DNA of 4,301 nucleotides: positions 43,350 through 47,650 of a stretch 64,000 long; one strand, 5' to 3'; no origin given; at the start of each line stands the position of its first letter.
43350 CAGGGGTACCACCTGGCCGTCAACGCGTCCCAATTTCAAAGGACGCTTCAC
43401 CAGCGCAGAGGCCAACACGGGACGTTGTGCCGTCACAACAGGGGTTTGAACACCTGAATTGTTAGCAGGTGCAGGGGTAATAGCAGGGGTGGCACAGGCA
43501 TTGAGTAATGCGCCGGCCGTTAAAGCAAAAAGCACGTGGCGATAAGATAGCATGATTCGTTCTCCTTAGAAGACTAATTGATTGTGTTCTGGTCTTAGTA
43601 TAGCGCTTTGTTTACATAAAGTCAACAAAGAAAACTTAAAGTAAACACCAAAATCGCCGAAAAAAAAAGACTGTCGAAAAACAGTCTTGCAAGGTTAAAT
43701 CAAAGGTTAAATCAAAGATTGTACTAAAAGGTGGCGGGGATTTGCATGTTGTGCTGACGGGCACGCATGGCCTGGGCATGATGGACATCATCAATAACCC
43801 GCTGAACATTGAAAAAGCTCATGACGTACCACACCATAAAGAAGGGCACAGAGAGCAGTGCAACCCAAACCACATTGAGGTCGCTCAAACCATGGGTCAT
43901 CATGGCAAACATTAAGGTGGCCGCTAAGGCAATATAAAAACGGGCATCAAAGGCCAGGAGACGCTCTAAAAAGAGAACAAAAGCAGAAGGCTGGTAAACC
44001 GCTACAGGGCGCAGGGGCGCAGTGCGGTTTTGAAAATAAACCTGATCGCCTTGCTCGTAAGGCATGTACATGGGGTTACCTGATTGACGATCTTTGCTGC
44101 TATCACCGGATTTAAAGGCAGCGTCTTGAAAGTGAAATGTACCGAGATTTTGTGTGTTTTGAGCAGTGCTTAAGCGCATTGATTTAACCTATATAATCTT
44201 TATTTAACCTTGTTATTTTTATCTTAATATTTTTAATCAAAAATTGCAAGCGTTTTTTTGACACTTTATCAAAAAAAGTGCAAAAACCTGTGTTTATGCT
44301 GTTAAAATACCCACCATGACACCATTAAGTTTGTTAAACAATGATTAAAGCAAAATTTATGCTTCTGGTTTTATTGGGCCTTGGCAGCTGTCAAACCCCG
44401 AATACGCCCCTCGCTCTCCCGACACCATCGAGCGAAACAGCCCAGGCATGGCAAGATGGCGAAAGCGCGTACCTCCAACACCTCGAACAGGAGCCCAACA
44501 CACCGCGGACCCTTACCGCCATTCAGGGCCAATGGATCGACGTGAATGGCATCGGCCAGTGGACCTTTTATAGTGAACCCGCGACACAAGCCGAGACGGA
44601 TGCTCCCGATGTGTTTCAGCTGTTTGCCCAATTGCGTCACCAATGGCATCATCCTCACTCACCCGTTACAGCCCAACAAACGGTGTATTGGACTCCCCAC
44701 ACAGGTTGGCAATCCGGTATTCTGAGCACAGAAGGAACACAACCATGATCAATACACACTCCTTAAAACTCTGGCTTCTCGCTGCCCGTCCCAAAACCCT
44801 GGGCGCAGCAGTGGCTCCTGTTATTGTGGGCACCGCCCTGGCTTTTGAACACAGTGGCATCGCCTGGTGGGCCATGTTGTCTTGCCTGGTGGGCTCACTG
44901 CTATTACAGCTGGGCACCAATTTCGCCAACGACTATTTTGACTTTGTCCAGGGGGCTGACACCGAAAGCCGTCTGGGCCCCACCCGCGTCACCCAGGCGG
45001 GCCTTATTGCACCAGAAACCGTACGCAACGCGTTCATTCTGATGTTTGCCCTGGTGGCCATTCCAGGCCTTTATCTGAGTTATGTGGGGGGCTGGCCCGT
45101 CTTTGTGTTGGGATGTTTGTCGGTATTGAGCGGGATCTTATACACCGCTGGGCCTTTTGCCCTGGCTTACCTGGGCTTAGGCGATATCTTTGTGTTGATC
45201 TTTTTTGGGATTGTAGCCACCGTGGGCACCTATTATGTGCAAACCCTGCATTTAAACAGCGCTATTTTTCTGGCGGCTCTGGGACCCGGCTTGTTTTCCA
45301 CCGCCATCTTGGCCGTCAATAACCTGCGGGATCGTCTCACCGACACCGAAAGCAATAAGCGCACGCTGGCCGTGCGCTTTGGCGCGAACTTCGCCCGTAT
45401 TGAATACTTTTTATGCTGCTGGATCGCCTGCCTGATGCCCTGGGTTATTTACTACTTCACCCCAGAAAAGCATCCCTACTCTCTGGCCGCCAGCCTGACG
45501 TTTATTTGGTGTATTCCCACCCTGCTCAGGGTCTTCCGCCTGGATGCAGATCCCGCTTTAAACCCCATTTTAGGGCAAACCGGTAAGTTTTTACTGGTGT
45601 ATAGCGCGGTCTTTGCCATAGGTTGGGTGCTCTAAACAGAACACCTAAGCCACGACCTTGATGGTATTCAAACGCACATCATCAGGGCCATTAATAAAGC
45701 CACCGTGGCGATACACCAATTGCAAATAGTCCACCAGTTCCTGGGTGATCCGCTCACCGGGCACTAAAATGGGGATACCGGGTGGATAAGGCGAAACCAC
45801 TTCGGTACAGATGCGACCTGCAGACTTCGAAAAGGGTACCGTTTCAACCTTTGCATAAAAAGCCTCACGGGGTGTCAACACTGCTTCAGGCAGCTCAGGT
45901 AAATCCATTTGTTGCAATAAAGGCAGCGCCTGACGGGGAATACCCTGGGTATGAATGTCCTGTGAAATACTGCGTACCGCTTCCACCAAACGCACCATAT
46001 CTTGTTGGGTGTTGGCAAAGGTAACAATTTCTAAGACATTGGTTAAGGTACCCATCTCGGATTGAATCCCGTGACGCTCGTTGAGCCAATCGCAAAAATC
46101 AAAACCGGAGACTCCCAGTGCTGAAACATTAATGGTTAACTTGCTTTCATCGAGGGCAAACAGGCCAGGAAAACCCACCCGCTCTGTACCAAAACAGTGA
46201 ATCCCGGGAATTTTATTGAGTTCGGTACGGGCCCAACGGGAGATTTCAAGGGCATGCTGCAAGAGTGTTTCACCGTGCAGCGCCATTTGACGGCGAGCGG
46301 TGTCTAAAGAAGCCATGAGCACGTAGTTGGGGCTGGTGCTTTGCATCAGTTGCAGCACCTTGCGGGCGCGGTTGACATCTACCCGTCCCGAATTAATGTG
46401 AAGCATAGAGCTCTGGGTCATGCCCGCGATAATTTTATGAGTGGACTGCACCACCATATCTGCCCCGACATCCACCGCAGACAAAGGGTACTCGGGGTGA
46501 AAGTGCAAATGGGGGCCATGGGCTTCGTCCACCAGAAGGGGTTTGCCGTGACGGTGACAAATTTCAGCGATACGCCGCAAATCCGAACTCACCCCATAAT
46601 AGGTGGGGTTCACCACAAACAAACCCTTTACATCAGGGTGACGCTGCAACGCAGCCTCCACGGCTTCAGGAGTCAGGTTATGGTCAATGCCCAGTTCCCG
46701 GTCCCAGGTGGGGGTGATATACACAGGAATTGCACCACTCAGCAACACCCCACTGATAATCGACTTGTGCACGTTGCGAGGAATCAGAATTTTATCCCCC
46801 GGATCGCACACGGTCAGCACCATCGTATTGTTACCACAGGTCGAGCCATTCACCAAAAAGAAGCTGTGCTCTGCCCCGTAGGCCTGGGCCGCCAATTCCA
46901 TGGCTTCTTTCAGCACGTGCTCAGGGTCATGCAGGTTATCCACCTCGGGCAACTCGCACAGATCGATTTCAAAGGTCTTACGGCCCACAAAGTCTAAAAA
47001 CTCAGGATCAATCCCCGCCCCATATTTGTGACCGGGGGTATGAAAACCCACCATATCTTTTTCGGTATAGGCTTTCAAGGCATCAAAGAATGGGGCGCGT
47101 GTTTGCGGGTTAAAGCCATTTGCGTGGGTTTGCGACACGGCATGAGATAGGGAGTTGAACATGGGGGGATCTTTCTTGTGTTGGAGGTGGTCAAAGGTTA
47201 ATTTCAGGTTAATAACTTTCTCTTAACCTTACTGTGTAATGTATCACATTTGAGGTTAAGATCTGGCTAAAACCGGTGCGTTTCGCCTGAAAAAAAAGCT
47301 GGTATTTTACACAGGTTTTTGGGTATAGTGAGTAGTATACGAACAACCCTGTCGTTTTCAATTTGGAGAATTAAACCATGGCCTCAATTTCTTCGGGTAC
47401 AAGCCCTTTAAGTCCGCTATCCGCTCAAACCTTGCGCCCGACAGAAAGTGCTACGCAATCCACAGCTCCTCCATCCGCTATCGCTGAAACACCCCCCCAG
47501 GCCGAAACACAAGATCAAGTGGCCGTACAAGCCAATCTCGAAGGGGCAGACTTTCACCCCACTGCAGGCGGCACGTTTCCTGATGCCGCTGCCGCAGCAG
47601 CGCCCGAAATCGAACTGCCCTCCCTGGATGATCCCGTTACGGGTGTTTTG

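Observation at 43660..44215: Recurring AGGTTAA(A)T motif clustered in several intergenic regions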

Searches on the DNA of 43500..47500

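Call 20: search_rna_families(source=window, start=43500, end=47500, threshold=evalue, max_evalue=5)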
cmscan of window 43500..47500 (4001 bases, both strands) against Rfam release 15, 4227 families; matches with E-value up to 5: 0.
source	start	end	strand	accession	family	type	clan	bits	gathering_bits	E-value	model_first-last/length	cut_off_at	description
